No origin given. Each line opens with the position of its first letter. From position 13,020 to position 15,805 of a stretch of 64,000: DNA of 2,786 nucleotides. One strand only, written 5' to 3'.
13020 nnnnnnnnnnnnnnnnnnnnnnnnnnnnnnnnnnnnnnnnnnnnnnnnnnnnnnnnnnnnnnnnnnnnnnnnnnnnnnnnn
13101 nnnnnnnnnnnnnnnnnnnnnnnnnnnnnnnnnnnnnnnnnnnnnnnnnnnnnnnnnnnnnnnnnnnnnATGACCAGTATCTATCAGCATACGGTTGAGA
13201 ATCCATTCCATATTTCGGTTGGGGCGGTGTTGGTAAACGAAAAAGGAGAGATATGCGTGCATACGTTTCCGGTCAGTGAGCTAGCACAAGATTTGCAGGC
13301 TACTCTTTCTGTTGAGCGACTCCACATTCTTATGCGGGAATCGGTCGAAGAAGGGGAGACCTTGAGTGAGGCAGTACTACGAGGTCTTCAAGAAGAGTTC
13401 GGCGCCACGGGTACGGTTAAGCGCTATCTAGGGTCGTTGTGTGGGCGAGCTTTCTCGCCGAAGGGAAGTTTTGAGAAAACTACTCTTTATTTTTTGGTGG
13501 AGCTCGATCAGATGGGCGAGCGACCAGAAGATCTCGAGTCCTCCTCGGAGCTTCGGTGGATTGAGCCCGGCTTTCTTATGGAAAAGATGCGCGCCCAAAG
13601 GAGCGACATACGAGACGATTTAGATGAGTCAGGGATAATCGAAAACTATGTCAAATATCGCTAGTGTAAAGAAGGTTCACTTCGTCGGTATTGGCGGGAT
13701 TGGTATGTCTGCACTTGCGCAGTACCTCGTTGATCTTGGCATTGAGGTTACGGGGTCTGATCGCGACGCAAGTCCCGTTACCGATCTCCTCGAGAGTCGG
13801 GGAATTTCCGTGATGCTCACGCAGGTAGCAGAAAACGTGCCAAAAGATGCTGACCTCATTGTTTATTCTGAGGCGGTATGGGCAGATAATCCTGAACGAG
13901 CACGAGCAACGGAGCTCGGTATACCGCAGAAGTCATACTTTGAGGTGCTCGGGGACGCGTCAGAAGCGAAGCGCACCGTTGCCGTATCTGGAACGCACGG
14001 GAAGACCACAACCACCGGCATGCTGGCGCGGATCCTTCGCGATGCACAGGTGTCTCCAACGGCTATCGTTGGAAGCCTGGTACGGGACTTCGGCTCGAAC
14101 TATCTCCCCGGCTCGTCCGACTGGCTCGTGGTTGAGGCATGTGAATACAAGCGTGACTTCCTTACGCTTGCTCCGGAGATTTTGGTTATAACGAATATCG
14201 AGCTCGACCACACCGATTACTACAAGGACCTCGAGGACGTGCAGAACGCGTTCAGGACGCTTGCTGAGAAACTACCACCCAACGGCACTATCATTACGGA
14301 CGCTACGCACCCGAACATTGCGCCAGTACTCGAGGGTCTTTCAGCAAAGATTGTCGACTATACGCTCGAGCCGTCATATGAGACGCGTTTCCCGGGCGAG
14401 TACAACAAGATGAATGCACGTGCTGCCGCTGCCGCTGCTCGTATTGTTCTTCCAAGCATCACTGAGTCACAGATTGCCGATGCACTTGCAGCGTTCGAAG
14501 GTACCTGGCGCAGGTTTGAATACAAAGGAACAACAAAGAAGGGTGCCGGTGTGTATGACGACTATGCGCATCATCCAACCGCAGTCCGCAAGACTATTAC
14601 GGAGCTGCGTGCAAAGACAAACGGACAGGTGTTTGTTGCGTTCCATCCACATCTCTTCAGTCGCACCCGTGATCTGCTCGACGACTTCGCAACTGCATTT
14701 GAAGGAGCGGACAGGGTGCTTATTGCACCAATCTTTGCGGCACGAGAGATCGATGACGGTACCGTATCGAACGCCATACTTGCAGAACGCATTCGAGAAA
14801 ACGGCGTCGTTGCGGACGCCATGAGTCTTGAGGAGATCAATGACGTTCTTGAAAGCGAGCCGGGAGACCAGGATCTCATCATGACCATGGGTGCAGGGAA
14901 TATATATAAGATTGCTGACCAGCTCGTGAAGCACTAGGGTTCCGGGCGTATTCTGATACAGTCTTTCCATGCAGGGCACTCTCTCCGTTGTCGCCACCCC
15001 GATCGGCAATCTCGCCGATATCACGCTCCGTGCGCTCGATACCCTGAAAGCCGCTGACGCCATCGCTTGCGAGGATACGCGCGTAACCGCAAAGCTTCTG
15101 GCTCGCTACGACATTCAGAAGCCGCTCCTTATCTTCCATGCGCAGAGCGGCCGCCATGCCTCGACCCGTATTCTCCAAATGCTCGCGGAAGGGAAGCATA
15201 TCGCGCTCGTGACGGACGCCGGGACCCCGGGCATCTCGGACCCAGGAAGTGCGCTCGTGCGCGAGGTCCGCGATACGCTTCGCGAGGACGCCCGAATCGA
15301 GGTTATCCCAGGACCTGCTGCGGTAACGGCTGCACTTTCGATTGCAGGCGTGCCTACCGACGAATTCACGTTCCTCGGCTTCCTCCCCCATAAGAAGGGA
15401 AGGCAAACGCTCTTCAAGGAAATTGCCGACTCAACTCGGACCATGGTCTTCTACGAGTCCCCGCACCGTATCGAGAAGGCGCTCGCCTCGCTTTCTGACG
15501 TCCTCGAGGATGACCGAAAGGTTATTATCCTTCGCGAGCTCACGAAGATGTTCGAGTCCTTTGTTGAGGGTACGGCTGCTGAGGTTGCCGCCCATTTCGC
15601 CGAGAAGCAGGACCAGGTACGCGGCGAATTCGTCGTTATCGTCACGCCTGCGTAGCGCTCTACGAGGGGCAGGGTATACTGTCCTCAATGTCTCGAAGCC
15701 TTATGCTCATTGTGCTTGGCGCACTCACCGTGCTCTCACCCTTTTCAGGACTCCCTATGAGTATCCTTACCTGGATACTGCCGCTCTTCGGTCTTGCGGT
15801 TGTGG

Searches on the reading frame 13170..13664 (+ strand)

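Call 59: search_protein_families(library=pfam, proteins=[window:13170-13664:+], max_evalue=0.00001)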
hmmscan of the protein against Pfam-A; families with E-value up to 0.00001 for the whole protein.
window:13170-13664:+ (164 aa): 1 family
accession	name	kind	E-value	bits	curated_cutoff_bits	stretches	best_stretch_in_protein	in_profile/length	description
PF00293.34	NUDIX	-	1.1e-08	35.6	21.1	1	13-140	2-123/134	NUDIX domain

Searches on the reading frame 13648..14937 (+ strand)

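Call 59: search_protein_families(library=pfam, proteins=[window:13648-14937:+], max_evalue=0.00001)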
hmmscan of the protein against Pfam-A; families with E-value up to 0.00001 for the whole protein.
window:13648-14937:+ (429 aa): 3 families
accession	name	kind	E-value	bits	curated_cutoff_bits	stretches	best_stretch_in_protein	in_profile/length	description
PF01225.30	Mur_ligase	-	3.7e-23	82.1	21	1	9-108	1-94/95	Mur ligase family, catalytic domain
PF08245.18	Mur_ligase_M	-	1e-17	65.2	24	1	113-240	1-147/200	Mur ligase middle domain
PF02875.26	Mur_ligase_C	-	4.5e-16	60.3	28.4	1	288-417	1-127/127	Mur ligase, glutamate ligase domain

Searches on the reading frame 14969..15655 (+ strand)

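Call 59: search_protein_families(library=pfam, proteins=[window:14969-15655:+], max_evalue=0.00001)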
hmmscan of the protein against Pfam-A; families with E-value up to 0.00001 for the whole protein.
window:14969-15655:+ (228 aa): 1 family
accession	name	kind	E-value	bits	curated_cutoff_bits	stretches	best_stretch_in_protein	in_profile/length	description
PF00590.25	TP_methylase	-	2.4e-34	119.6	27.8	1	4-206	1-211/212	Tetrapyrrole (Corrin/Porphyrin) Methylases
